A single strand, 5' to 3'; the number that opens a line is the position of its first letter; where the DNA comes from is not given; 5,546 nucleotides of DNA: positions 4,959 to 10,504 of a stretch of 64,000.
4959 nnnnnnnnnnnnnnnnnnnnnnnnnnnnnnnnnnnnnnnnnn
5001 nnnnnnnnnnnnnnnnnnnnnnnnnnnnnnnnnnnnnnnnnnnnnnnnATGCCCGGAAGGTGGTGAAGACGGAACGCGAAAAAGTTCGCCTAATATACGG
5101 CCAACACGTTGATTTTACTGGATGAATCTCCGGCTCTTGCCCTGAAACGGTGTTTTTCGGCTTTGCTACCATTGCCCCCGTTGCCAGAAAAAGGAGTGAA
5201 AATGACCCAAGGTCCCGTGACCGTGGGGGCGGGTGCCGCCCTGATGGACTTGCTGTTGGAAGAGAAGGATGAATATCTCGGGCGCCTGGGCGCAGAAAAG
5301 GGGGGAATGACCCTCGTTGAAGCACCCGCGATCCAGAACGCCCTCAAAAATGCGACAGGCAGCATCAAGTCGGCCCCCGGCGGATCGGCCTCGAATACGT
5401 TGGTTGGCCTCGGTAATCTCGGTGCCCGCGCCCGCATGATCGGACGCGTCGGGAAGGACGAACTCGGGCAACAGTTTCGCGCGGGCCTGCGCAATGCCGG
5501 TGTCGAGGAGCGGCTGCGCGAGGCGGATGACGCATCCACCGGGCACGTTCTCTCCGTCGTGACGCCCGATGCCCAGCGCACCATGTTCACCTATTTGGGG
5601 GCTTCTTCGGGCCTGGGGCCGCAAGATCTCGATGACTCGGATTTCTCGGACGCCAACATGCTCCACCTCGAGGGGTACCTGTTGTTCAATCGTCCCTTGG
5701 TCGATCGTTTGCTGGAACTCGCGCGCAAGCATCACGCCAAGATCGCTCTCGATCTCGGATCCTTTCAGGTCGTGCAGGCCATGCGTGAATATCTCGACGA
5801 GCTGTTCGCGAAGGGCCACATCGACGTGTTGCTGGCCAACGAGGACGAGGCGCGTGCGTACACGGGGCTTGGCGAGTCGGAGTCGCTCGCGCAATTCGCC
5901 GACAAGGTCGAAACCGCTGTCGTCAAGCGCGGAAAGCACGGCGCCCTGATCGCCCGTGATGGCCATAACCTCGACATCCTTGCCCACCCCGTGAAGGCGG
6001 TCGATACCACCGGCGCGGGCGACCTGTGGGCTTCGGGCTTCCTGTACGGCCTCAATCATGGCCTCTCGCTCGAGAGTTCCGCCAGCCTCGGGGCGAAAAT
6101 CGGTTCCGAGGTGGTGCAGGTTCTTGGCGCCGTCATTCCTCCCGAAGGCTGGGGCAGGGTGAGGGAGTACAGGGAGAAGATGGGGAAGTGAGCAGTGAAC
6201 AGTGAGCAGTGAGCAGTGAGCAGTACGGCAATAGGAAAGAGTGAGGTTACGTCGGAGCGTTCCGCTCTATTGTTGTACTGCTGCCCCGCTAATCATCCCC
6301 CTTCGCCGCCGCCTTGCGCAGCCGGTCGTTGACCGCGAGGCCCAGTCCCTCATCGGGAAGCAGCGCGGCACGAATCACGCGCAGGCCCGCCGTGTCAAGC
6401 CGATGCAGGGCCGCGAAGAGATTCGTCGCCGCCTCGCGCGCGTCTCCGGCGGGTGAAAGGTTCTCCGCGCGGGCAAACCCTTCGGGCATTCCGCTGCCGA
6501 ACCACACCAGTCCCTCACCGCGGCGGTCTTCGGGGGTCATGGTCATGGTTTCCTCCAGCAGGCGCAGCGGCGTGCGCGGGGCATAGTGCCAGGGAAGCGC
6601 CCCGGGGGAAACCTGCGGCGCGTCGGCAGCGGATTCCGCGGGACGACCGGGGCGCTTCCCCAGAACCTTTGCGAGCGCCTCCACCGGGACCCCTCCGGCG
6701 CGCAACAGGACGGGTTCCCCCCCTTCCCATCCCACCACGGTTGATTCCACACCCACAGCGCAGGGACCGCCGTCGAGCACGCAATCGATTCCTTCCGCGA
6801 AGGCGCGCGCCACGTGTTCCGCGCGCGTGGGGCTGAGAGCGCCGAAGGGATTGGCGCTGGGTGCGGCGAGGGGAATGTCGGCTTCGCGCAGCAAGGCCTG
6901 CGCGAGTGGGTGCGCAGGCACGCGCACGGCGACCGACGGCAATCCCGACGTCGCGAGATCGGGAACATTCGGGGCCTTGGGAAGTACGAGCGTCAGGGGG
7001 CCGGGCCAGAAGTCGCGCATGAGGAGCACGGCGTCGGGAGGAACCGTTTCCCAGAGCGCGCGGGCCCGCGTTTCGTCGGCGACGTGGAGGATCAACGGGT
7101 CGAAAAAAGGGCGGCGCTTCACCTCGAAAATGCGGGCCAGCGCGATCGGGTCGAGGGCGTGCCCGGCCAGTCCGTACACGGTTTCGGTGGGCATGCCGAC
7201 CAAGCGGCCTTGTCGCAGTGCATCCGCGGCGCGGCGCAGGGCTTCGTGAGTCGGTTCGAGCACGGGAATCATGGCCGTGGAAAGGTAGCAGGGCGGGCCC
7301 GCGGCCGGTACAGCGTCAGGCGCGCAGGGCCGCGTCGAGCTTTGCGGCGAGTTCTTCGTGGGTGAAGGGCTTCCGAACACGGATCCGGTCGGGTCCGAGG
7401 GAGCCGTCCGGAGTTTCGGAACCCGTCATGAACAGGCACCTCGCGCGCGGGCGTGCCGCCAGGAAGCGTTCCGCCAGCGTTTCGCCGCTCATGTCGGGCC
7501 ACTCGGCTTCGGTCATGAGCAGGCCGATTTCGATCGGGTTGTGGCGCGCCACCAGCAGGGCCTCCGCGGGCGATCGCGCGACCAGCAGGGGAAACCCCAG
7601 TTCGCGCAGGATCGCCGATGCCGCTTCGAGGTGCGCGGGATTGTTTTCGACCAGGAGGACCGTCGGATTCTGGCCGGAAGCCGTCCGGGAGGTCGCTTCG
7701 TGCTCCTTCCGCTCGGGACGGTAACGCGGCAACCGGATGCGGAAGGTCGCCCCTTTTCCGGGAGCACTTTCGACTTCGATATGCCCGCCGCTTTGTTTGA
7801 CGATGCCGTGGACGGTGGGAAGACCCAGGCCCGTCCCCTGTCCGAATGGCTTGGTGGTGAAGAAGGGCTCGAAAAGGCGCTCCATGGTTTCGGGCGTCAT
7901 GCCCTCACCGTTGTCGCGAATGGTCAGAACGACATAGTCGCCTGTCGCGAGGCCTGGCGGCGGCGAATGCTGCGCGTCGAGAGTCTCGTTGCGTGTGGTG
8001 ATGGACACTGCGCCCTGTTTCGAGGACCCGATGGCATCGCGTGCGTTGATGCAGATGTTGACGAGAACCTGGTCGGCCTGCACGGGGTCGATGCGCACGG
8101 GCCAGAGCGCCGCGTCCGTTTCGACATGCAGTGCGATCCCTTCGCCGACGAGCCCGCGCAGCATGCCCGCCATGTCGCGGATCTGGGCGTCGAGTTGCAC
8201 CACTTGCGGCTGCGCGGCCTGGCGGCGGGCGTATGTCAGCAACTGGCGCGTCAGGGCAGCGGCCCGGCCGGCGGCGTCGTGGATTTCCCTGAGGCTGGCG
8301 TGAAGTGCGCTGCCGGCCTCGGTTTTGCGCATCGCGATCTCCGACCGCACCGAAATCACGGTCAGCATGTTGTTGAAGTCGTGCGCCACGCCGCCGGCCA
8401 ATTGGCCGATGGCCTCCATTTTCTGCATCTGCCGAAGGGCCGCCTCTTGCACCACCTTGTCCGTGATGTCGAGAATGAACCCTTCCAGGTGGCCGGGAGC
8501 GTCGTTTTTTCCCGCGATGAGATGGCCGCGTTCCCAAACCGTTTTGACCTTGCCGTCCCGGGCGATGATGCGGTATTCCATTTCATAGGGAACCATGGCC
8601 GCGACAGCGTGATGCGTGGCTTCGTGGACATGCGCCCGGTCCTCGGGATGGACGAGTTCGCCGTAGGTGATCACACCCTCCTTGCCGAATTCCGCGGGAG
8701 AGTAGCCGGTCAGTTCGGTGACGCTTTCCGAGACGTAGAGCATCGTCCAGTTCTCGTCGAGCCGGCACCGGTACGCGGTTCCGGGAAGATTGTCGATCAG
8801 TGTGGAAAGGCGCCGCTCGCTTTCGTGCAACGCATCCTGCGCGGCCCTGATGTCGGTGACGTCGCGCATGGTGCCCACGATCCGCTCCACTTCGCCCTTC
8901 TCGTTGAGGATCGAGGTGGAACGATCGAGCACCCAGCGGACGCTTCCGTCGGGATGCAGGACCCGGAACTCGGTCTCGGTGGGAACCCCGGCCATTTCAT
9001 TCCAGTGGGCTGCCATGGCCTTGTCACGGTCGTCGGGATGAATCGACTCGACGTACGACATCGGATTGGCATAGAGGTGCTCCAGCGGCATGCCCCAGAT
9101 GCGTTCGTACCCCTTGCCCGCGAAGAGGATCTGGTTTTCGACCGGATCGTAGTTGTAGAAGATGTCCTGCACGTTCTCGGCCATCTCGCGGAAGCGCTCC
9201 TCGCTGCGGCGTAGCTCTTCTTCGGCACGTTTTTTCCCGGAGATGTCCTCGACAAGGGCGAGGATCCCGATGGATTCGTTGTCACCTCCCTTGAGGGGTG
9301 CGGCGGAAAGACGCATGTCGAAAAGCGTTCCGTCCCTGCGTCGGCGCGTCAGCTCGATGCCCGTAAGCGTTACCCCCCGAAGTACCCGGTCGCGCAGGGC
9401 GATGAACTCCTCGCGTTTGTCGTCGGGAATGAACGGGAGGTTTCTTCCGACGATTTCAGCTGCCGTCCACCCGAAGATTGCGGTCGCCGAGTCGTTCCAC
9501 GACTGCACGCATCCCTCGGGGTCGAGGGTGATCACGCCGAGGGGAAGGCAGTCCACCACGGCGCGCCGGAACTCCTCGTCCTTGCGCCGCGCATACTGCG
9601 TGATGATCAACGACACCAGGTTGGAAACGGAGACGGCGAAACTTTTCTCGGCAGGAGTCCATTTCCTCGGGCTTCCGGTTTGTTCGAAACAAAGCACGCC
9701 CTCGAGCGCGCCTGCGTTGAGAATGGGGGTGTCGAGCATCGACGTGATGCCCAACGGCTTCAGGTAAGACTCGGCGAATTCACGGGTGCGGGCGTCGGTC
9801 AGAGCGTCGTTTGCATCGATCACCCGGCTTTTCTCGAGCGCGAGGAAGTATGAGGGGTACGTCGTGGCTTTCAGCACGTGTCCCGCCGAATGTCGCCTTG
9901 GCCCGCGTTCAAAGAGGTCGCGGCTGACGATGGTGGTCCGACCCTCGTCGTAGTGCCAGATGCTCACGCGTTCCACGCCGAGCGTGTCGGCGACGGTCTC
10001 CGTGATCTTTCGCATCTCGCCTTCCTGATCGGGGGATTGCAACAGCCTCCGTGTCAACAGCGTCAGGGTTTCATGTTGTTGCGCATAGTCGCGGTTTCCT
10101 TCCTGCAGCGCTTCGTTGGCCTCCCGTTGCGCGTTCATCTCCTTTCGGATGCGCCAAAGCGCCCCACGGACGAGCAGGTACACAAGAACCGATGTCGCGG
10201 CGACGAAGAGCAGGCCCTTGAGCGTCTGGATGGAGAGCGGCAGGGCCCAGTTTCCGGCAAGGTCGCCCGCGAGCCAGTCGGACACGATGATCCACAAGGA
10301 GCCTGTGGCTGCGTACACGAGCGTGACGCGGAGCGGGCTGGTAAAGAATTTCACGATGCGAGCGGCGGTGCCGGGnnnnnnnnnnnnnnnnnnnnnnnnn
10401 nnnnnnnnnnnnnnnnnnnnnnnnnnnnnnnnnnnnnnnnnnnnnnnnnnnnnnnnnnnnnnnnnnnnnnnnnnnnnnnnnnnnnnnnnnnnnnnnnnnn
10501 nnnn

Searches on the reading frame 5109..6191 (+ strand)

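Call 48: search_protein_families(library=pfam, proteins=[window:5109-6191:+], max_evalue=0.00001)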
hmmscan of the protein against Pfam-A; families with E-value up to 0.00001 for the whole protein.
window:5109-6191:+ (360 aa): 1 family
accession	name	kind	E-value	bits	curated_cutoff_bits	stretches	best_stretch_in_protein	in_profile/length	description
PF00294.29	PfkB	-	1.9e-47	162.5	25.8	1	80-344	26-298/302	pfkB family carbohydrate kinase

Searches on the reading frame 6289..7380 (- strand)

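Call 48: search_protein_families(library=pfam, proteins=[window:6289-7380:-], max_evalue=0.00001)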
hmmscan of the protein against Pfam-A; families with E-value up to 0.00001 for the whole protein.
window:6289-7380:- (363 aa): 2 families
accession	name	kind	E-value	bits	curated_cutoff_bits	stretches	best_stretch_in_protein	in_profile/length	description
PF01300.24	Sua5_yciO_yrdC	-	1.5e-52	178.1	25.1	1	54-229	2-178/178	Telomere recombination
PF03481.19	Sua5_C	-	3.3e-22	79.9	22.9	1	232-359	2-136/136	Threonylcarbamoyl-AMP synthase, C-terminal domain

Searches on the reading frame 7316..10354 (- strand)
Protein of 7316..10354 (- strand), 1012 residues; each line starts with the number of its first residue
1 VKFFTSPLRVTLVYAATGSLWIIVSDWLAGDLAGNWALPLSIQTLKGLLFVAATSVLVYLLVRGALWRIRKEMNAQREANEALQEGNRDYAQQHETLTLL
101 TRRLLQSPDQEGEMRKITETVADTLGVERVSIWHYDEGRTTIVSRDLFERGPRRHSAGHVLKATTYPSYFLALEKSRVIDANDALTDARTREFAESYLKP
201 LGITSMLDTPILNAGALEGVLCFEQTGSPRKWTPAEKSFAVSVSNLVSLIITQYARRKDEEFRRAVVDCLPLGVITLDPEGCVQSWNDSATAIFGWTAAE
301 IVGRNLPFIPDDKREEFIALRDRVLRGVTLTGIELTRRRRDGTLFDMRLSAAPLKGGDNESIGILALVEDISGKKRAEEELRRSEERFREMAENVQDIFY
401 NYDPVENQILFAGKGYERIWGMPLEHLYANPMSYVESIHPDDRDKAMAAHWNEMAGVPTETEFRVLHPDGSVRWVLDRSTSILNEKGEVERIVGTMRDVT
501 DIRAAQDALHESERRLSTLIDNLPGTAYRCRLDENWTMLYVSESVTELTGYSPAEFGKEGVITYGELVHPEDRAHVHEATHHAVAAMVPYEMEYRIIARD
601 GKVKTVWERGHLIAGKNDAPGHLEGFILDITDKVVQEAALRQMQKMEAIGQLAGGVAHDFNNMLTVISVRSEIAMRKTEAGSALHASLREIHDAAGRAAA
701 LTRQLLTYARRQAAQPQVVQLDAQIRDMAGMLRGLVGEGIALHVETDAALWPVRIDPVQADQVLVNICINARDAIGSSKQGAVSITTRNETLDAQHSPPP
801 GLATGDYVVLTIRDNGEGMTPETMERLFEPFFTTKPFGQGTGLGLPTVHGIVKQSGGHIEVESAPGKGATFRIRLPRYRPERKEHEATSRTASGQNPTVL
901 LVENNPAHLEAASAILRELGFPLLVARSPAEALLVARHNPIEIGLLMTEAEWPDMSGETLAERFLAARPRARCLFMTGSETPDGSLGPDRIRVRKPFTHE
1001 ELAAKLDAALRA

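Call 48: search_protein_families(library=pfam, proteins=[window:7316-10354:-], max_evalue=0.00001)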
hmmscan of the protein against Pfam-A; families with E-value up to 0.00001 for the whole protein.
window:7316-10354:- (1012 aa): 8 families
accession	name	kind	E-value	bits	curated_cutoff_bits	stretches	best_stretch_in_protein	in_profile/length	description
PF08447.18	PAS_3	-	2.6e-44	149.8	25.6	2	539-626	2-88/89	PAS fold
PF00989.32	PAS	-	1.5e-25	89.8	22.6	1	261-371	1-113/113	PAS fold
PF02518.31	HATPase_c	-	2.1e-23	83.3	26.4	1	756-877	2-109/111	Histidine kinase-, DNA gyrase B-, and HSP90-like ATPase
PF13426.13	PAS_9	-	2.8e-22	79.4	27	1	272-372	2-102/103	PAS domain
PF08448.16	PAS_4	-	3.5e-20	72.7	23.1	1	268-375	2-109/110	PAS fold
PF01590.32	GAF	-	9.7e-15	55.7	22.4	1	114-250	6-132/133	GAF domain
PF13188.13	PAS_8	-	8e-09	35.5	21.8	0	264-316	4-56/65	PAS domain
PF00512.31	HisKA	-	3.1e-07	30.8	26.9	1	650-713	3-65/66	His Kinase A (phospho-acceptor) domain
